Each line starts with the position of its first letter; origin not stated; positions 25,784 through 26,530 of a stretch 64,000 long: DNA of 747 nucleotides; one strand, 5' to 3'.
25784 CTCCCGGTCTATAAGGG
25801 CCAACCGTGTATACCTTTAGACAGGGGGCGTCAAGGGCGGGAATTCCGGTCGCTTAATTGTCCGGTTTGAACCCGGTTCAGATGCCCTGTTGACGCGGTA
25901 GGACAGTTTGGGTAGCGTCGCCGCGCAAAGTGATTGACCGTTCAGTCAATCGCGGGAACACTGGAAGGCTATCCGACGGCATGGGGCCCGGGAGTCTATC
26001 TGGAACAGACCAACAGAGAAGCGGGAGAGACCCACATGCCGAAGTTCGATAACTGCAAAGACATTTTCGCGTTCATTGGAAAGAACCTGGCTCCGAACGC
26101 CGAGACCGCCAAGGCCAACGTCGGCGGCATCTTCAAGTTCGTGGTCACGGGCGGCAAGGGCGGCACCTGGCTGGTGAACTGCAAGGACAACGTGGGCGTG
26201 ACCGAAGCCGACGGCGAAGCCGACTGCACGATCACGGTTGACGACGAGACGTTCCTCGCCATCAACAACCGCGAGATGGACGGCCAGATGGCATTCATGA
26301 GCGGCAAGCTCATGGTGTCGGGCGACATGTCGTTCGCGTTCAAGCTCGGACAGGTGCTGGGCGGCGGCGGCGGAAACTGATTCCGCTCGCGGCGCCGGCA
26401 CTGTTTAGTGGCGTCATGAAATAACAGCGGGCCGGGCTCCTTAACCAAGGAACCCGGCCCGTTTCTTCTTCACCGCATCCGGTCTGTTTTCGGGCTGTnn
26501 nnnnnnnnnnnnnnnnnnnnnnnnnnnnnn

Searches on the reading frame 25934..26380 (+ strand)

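Call 65: search_protein_families(library=pfam, proteins=[window:25934-26380:+], max_evalue=0.0001)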
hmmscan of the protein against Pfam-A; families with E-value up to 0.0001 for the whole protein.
window:25934-26380:+ (148 aa): 1 family
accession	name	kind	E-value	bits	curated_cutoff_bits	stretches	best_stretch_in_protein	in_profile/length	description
PF02036.22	SCP2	-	1.8e-19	70.4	21.3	1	54-142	10-100/101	SCP-2 sterol transfer family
